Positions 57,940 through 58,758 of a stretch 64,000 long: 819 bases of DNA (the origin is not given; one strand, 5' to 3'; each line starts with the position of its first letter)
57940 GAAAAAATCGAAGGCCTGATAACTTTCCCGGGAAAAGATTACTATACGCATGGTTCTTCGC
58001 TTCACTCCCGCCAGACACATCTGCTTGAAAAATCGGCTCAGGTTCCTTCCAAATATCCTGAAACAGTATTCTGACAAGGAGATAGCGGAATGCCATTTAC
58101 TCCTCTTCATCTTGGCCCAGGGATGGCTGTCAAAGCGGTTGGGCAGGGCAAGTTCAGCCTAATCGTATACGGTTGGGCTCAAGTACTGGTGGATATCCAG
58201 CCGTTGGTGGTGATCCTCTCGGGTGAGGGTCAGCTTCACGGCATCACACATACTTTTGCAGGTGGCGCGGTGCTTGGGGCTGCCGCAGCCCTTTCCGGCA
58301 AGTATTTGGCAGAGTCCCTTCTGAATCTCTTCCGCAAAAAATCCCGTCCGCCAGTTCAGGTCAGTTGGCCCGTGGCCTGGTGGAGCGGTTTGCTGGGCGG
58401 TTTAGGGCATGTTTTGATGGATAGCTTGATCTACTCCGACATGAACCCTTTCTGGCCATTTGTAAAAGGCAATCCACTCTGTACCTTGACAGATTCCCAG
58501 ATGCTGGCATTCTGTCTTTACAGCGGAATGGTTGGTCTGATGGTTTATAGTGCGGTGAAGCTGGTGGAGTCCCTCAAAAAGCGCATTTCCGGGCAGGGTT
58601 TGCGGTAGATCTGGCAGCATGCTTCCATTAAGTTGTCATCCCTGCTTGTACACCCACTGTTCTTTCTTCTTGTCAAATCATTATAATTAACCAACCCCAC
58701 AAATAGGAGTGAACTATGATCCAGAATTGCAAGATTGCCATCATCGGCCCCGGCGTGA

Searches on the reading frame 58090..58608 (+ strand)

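Call 61: search_protein_families(library=pfam, proteins=[window:58090-58608:+], max_evalue=0.01)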
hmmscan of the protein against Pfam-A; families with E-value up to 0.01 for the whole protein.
window:58090-58608:+ (172 aa): 1 family
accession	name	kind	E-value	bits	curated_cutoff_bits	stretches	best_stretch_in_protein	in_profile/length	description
PF04307.19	YdjM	-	6e-06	26.3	29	1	50-129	62-128/176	YdjM inner membrane protein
